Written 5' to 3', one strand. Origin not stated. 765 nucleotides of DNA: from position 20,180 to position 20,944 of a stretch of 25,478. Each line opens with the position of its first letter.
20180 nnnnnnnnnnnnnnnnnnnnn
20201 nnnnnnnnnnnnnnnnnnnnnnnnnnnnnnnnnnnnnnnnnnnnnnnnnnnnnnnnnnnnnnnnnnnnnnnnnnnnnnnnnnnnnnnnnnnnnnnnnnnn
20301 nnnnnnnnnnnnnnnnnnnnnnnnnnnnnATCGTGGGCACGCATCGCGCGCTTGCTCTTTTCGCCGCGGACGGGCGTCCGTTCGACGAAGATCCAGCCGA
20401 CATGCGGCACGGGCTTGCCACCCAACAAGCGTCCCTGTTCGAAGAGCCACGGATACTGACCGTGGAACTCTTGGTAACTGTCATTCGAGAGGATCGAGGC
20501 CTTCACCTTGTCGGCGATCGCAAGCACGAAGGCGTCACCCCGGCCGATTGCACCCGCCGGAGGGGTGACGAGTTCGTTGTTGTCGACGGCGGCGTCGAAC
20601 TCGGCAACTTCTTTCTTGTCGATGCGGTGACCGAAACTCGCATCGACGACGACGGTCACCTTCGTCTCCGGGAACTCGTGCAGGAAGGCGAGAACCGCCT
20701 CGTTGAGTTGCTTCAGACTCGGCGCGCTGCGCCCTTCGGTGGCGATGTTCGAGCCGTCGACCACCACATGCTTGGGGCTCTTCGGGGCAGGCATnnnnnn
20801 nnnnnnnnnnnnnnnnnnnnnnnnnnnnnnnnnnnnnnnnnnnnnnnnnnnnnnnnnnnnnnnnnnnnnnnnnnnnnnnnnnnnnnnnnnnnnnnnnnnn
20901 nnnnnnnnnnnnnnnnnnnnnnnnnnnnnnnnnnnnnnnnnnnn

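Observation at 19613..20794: Bacterial Regnase-1-like ribonuclease fused to an S1 domain and a histone-H1-like tail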

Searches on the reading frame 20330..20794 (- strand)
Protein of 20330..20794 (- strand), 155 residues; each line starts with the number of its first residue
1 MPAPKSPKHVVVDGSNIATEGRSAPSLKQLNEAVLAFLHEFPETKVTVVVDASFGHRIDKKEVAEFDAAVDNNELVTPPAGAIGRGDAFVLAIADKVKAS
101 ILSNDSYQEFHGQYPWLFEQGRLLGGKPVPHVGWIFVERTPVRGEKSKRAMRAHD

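Call 32: search_solved_structures(query=A3, max_evalue=10, show_alignments=3)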
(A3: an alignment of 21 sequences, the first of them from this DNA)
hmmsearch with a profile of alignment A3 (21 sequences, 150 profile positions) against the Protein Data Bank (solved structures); distinct sequences matched with E-value up to 10: 11.
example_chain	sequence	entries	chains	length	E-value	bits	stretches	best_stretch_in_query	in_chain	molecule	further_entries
3v32_B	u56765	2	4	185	3.1e-06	30.5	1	4-119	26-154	Ribonuclease ZC3H12A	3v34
8wzc_A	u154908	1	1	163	4.6e-06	30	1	3-112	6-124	Protein KHNYN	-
3v33_A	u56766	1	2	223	5.5e-06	29.7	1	4-119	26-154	Ribonuclease ZC3H12A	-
5h9v_A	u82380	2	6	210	6.2e-06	29.6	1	4-119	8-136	Ribonuclease ZC3H12A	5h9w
7ndi_A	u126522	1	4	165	6.8e-06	29.4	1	4-118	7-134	Probable ribonuclease ZC3H12C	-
7ndh_A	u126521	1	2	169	7.4e-06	29.3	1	4-118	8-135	Probable ribonuclease ZC3H12C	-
9s2d_A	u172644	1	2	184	1.3e-05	28.5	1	3-112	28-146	Protein KHNYN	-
6sjd_B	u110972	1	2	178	1.4e-05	28.5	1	4-119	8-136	Probable ribonuclease ZC3H12B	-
7ndk_A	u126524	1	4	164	4.6e-05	26.7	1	4-118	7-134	Probable ribonuclease ZC3H12C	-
7ndj_A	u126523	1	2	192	7.3e-05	26.1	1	4-118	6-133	Probable ribonuclease ZC3H12C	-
3ht4_A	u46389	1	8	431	0.1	15.9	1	20-87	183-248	Aluminum resistance protein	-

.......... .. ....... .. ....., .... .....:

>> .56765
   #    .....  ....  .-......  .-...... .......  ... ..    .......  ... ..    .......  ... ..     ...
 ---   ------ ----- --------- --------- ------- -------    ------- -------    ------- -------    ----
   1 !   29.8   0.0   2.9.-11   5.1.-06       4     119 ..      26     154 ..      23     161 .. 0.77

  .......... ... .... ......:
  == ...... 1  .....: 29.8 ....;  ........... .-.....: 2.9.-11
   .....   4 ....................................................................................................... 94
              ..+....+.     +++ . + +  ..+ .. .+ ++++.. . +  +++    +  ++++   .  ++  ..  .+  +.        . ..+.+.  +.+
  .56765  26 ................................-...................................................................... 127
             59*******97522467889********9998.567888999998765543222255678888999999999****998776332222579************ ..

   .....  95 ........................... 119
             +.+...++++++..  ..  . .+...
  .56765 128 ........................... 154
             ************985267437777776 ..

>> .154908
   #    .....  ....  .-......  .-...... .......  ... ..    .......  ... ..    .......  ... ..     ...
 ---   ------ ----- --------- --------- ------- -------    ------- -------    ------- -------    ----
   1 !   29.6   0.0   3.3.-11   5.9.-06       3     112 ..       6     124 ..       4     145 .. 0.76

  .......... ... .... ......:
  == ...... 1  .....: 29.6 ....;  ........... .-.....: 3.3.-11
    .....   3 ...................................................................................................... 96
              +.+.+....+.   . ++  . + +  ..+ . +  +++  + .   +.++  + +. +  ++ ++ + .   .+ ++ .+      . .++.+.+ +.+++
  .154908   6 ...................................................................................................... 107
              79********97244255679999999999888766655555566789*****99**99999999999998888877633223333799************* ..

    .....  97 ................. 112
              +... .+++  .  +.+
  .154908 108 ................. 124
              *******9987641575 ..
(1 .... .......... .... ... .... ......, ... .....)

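Call 34: find_related_loci(query=A3, collection=metagenome_contigs, flank=6000)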
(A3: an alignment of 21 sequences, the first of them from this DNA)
Query A3 (150 aa) in metagenome_contigs; peptide patterns used: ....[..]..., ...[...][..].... (x = any residue, [..] = any of these).
600 stretches matched a pattern (row limit reached: there are more); 391 encode a relative of the query (tblastn E <= 1e-3); the best 80 are kept; 80 distinct loci.
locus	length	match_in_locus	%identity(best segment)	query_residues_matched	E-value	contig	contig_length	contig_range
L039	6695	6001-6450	97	1-150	2e-97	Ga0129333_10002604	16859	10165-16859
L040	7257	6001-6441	84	1-147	8e-85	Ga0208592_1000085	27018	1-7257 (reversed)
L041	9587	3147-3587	84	1-147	9e-83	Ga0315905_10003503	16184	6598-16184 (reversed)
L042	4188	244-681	79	3-148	1e-81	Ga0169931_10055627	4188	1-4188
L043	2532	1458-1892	81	2-146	3e-80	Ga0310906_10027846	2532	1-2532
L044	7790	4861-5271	81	2-138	1e-78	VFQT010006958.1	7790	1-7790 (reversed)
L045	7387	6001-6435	77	3-147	2e-78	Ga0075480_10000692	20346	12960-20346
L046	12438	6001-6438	78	3-148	5e-78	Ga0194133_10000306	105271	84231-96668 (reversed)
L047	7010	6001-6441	77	1-147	5e-78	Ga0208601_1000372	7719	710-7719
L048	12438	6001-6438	79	3-148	3e-78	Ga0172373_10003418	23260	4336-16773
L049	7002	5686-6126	75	2-148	4e-78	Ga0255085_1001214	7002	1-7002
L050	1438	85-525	75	2-148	1e-82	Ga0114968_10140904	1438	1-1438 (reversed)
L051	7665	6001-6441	75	2-148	5e-78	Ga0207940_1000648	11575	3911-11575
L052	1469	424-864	75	2-148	3e-82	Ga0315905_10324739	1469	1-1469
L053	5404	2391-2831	76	2-148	7e-78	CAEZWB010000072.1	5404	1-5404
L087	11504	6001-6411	80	2-138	7e-75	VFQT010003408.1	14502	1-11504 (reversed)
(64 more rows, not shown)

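Call 50: predict_structure(alignment_id=A3)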
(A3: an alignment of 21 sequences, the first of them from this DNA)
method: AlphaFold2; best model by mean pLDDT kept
length: 150 residues; sequences in the alignment: 21
mean_pLDDT: 92.9   pTM: 0.88
mean pLDDT of the five models: 92.9, 92.9, 90.8, 87.5, 86.1
residues with pLDDT >= 90: 128; 70-90: 16; 50-70: 6; < 50: 0
segments of 3 or more residues with pLDDT < 50: none
pLDDT, mean of each block of 10 residues (from residue 1): 91 95 98 97 94 95 96 76 92 96 93 94 97 91 89
secondary structure, 60 per line:
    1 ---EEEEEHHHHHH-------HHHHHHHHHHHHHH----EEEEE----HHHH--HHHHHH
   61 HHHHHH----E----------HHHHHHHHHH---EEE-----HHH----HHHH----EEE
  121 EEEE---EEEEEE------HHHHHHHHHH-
elements in order: E4-8 H9-14 H22-35 E40-44 H49-52 H55-66 H82-91 E95-97 H110-113 E118-124 E128-133 H140-149

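Call 52: fold_search(model_id=the predicted structure, library=pdb)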
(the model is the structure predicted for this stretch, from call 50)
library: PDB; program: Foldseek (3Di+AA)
matches with E <= 10: 553; with E <= 0.001: 26
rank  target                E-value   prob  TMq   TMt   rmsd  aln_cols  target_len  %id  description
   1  7ndh_A                1.7e-06  1.00  0.66  0.60   4.2       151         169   26  Crystal structure of ZC3H12C PIN domain (released 2021-05-19)
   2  7ndh_B                2.0e-06  1.00  0.64  0.59   5.5       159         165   25  Crystal structure of ZC3H12C PIN domain (released 2021-05-19)
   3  6sjd_A                2.4e-06  1.00  0.68  0.58   3.9       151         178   25  ZC3H12B-ribonuclease domain bound to RNA (released 2020-07-22)
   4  3v34_B                2.6e-06  1.00  0.68  0.65   3.1       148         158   24  Crystal structure of MCPIP1 conserved domain with magnesium ion in the catalytic center (released 2012-05-23)
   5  7ndj_A                2.6e-06  1.00  0.66  0.61   5.7       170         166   22  Crystal structure of ZC3H12C PIN-CCCH Zn Finger domain with RNA heptamer (released 2021-05-19)
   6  3v33_A                3.1e-06  1.00  0.63  0.58   4.6       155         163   21  Crystal structure of MCPIP1 conserved domain with zinc-finger motif (released 2012-05-23)
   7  3v33_B                3.8e-06  1.00  0.65  0.62   4.3       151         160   25  Crystal structure of MCPIP1 conserved domain with zinc-finger motif (released 2012-05-23)
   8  7ndi_D                4.9e-06  1.00  0.64  0.59   4.5       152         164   24  Crystal structure of ZC3H12C PIN domain with Mg2+ Ion (released 2021-05-19)
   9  5h9v_C                7.3e-06  1.00  0.65  0.61   4.4       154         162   23  Crystal structure of Regnase PIN domain, form I (released 2016-03-16)
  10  7ndi_A                7.3e-06  1.00  0.64  0.59   4.4       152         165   26  Crystal structure of ZC3H12C PIN domain with Mg2+ Ion (released 2021-05-19)
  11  6sjd_B                1.2e-05  1.00  0.65  0.59   4.3       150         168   25  ZC3H12B-ribonuclease domain bound to RNA (released 2020-07-22)
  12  6bv6                  1.2e-05  1.00  0.65  0.24   6.7       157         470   17  Structure of proteinaceous RNase P 1 (PRORP1) from A. thaliana after 3-hour soak with juglone (released 2019-06-12)
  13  3v32_A                1.3e-05  1.00  0.66  0.63   3.4       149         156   21  Crystal structure of MCPIP1 N-terminal conserved domain (released 2012-05-23)
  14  3v34_A                1.4e-05  1.00  0.67  0.65   3.1       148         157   22  Crystal structure of MCPIP1 conserved domain with magnesium ion in the catalytic center (released 2012-05-23)
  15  6bv9                  1.4e-05  1.00  0.65  0.23   6.4       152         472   18  Structure of proteinaceous RNase P 1 (PRORP1) from A. thaliana after overnight soak with juglone (released 2019-06-12)
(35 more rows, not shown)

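Call 55: search_dna_similar(query=window:20330-20794:-, collection=plasmids, mode=protein, max_evalue=0.01, max_rows=20)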
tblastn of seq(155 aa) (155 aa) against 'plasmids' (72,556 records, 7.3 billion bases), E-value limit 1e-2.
No match.

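Call 60: find_related_loci(query=A3, collection=viral_contigs, flank=5000)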
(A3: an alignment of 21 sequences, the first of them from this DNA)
Query A3 (150 aa) in viral_contigs; peptide patterns used: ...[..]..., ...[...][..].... (x = any residue, [..] = any of these).
55 stretches matched a pattern, but none encodes a relative of the query by tblastn (E <= 1e-3).

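Call 71: find_homologous_proteins(query=A3, max_evalue=0.001)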
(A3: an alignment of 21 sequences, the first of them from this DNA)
Query A3 (21 sequences) (150 aa, profile of the alignment): 1445 proteins with E <= 0.001 among 3964 candidates; the best 120 are listed.
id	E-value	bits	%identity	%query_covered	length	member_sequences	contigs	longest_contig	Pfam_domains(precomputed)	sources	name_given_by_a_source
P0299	1.2e-76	274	72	97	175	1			PF11977.15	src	-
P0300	1.9e-76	273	78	97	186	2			PF11977.15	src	-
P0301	3.2e-76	272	68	95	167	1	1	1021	PF11977.15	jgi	jgi:hypothetical protein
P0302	5.3e-76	272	96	100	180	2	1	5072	PF11977.15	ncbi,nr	ncbi:MAG: hypothetical protein FGM42_05360, partial [Ilumatobacteraceae bacterium]|nr:hypothetical p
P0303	5.5e-76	272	76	97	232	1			PF11977.15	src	-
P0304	6.4e-76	271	76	97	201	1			PF11977.15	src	-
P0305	7.9e-76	271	75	97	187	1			PF11977.15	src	-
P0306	8.0e-76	271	73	97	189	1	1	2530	PF11977.15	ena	-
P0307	8.6e-76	271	71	96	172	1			PF11977.15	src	-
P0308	9.4e-76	271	68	95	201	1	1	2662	PF11977.15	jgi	jgi:hypothetical protein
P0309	9.9e-76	271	76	97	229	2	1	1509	PF11977.15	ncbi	ncbi:MAG: hypothetical protein EHM63_10070, partial [Actinobacteria bacterium]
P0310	9.9e-76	271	71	98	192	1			PF11977.15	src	-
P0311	1.0e-75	271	73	97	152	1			PF11977.15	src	-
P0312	1.0e-75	271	74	97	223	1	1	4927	PF11977.15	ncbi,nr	ncbi:MAG: hypothetical protein F2534_21890, partial [Actinobacteria bacterium]|nr:hypothetical prote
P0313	1.3e-75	270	74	97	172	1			PF11977.15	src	-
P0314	1.5e-75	270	70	97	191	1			PF11977.15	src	-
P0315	1.5e-75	270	71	96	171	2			PF11977.15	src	-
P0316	1.7e-75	270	77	97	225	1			PF11977.15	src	-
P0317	1.9e-75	270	76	97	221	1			PF11977.15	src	-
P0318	2.0e-75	270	76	97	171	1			PF11977.15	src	-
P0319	2.1e-75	270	71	99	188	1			PF11977.15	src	-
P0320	2.2e-75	270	77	97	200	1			PF11977.15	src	-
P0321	2.3e-75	270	75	97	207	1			PF11977.15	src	-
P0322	2.5e-75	269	71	98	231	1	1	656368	PF11977.15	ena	-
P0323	2.8e-75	269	75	96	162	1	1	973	PF11977.15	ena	-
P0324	3.0e-75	269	73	98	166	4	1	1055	PF11977.15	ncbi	-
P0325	3.6e-75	269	69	97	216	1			PF11977.15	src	-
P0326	3.9e-75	269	76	97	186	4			PF11977.15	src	-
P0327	4.1e-75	269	74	97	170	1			PF11977.15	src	-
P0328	4.4e-75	269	71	96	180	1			PF11977.15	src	-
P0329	4.4e-75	269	73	98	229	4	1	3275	PF11977.15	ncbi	ncbi:MAG: hypothetical protein VW685_05705, partial [Ilumatobacter sp.]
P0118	4.4e-75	269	94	100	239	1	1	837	PF11977.15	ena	-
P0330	4.6e-75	269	76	95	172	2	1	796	PF11977.15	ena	-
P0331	5.3e-75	268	77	97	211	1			PF11977.15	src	-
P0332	5.6e-75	268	71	98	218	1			PF11977.15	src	-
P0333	6.0e-75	268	72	97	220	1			PF11977.15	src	-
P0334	6.0e-75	268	75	97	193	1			PF11977.15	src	-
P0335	6.9e-75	268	69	96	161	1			PF11977.15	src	-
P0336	6.9e-75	268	72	97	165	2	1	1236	PF11977.15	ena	-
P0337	7.4e-75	268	72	96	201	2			PF11977.15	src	-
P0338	7.4e-75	268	77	97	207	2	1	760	PF11977.15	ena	-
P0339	7.6e-75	268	75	97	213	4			PF11977.15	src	-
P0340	7.7e-75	268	76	96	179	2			PF11977.15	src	-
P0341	7.9e-75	268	77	97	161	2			PF11977.15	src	-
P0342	8.2e-75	268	70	97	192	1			PF11977.15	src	-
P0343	8.3e-75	268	72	97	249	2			PF11977.15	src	-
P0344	8.4e-75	268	67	95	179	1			PF11977.15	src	-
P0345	8.6e-75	268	76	97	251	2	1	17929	PF11977.15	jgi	jgi:hypothetical protein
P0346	9.0e-75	268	76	98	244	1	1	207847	PF11977.15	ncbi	ncbi:MAG: hypothetical protein R2713_00470 [Ilumatobacteraceae bacterium]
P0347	9.9e-75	268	71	98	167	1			PF11977.15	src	-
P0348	9.9e-75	268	69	97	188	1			PF11977.15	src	-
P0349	1.0e-74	268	73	99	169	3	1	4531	PF11977.15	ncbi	ncbi:MAG: NYN domain-containing protein, partial [Ilumatobacteraceae bacterium]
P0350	1.1e-74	267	74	97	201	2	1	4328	PF11977.15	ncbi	ncbi:MAG: hypothetical protein QOJ08_1208, partial [Ilumatobacteraceae bacterium]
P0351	1.1e-74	267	68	98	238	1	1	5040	PF11977.15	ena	-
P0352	1.1e-74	267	68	99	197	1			PF11977.15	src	-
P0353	1.3e-74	267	76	97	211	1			PF11977.15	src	-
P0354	1.3e-74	267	71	98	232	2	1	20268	PF11977.15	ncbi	ncbi:MAG: NYN domain-containing protein, partial [Ilumatobacteraceae bacterium]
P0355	1.4e-74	267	69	97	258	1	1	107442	PF11977.15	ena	-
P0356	1.4e-74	267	70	97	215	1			PF11977.15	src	-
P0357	1.5e-74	267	77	97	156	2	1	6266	PF11977.15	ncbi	ncbi:MAG: hypothetical protein WCK21_01560, partial [Actinomycetota bacterium]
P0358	1.5e-74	267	73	97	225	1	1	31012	PF11977.15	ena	-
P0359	1.6e-74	267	76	97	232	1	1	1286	PF11977.15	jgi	-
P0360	1.6e-74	267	70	98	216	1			PF11977.15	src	-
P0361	1.6e-74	267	77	94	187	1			PF11977.15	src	-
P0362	1.7e-74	267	79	97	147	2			PF11977.15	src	-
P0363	1.7e-74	267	71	97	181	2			PF11977.15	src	-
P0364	1.7e-74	267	73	97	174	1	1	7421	PF11977.15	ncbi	ncbi:MAG: hypothetical protein CSA55_03170, partial [Ilumatobacter coccineus]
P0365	1.8e-74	267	76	95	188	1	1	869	PF11977.15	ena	-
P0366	1.8e-74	267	69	98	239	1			PF11977.15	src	-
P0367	1.9e-74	267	68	97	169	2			PF11977.15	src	-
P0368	2.1e-74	267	71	97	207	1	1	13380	PF11977.15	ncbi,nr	ncbi:MAG: hypothetical protein JF603_11525, partial [Acidobacteria bacterium]|nr:hypothetical protei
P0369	2.1e-74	266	71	97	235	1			PF11977.15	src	-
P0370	2.2e-74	266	79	97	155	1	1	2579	PF11977.15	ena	-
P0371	2.2e-74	266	73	95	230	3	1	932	PF11977.15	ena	-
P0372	2.2e-74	266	72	97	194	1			PF11977.15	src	-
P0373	2.2e-74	266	72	97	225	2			PF11977.15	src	-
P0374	2.2e-74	266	66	96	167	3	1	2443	PF11977.15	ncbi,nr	ncbi:MAG: hypothetical protein GX593_06230, partial [Actinomycetales bacterium]|nr:hypothetical prot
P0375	2.4e-74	266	71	97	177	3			PF11977.15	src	-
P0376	2.6e-74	266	70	97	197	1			PF11977.15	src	-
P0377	2.7e-74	266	70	97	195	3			PF11977.15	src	-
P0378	2.7e-74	266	76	98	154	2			PF11977.15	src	-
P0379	2.8e-74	266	76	96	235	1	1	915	PF11977.15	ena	-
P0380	2.8e-74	266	69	97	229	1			PF11977.15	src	-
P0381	2.8e-74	266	69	95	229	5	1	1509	PF11977.15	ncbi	ncbi:MAG: hypothetical protein FWJ72_17340, partial [Acidimicrobiia bacterium]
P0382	2.9e-74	266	70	97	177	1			PF11977.15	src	-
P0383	2.9e-74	266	72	97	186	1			PF11977.15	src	-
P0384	2.9e-74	266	68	97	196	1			PF11977.15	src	-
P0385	2.9e-74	266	70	97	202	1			PF11977.15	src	-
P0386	3.0e-74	266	73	97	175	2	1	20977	PF11977.15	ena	-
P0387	3.0e-74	266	74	96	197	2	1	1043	PF11977.15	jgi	-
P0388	3.0e-74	266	76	97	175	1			PF11977.15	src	-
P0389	3.0e-74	266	68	97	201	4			PF11977.15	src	-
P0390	3.2e-74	266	74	97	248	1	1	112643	PF11977.15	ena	-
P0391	3.3e-74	266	75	97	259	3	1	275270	PF11977.15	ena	-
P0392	3.3e-74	266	73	97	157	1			PF11977.15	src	-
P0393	3.3e-74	266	71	96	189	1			PF11977.15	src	-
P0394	3.3e-74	266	72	97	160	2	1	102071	PF11977.15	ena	-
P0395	3.3e-74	266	75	97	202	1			PF11977.15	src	-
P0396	3.4e-74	266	79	95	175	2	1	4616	PF11977.15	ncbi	ncbi:MAG: hypothetical protein RL547_877, partial [Actinomycetota bacterium]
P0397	3.4e-74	266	74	97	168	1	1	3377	PF11977.15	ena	-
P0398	3.4e-74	266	69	99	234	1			PF11977.15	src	-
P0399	3.5e-74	266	68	97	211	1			PF11977.15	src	-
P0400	3.5e-74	266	76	97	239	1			PF11977.15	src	-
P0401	3.5e-74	266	78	96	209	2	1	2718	PF11977.15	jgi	jgi:hypothetical protein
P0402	3.6e-74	266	68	97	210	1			PF11977.15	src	-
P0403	3.6e-74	266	69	95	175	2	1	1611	PF11977.15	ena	-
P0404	3.7e-74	266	69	95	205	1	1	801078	PF11977.15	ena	-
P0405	3.7e-74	266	71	96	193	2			PF11977.15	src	-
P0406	3.7e-74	266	72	97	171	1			PF11977.15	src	-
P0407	3.8e-74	266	75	96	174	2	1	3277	PF11977.15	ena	-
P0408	3.8e-74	266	70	98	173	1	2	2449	PF11977.15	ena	-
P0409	3.8e-74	266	68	97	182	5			PF11977.15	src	-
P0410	3.8e-74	266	74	97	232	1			PF11977.15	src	-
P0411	3.9e-74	266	74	96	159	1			PF11977.15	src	-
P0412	3.9e-74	266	67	96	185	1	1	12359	PF11977.15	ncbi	ncbi:MAG: NYN domain-containing protein, partial [Acidimicrobiales bacterium]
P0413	4.1e-74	266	70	99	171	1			PF11977.15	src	-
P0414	4.2e-74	266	69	97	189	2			PF11977.15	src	-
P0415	4.6e-74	265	73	96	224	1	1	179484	PF11977.15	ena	-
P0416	4.6e-74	265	72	97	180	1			PF11977.15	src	-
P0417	4.6e-74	265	68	99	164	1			PF11977.15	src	-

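Call 72: find_encoding_contigs(protein=P0404, flank=5000, max_places=1)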
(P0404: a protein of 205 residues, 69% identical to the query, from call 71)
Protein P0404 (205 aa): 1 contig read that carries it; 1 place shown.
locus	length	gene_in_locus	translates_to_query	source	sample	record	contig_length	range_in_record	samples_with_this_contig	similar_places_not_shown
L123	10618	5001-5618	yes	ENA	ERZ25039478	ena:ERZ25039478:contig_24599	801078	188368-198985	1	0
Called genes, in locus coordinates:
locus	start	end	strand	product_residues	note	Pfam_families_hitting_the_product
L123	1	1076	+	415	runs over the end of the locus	PF00676:E1_dh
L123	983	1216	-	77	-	-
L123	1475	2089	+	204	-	PF02779:Transket_pyr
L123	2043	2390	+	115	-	PF16870:OxoGdeHyase_C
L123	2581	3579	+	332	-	-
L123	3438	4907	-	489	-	PF04389:Peptidase_M28 (weak), PF01546:Peptidase_M20, PF07687:M20_dimer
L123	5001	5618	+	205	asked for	PF11977:RNase_Zc3h12a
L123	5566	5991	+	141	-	-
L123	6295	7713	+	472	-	PF00005:ABC_tran, PF13304:AAA_21 (faint), PF02463:SMC_N (faint), PF12848:ABC_tran_Xtn, PF00005:ABC_tran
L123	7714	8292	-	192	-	PF13560:HTH_31, PF01381:HTH_3, PF13443:HTH_26, PF07883:Cupin_2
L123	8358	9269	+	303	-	PF00070:Pyr_redox (faint), PF00890:FAD_binding_2 (weak), PF01266:DAO (weak), PF03486:HI0933_like (faint), PF05834:Lycopene_cycl (faint), PF07992:Pyr_redox_2, PF13738:Pyr_redox_3 (faint)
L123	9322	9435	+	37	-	-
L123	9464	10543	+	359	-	PF08922:DUF1905, PF13649:Methyltransf_25, PF08241:Methyltransf_11 (weak)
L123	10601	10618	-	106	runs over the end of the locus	PF05437:AzlD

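Call 73: find_encoding_contigs(protein=P0346, flank=5000, max_places=1)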
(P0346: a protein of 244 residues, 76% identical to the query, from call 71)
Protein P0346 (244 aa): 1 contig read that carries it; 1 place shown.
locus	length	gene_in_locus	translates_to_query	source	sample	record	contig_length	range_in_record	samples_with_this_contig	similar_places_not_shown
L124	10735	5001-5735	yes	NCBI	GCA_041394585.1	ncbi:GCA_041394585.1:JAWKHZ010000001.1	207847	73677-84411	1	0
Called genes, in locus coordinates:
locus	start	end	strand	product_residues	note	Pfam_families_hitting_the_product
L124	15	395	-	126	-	PF06525:SoxE (faint)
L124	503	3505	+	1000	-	PF16078:2-oxogl_dehyd_N, PF00198:2-oxoacid_dh, PF00676:E1_dh, PF02779:Transket_pyr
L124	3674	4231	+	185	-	PF02779:Transket_pyr (faint), PF16870:OxoGdeHyase_C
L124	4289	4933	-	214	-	-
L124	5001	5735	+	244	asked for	PF11977:RNase_Zc3h12a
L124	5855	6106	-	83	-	-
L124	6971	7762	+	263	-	PF03372:Exo_endo_phos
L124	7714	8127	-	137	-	-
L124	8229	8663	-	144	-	-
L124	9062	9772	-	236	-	-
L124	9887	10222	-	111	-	-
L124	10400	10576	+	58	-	-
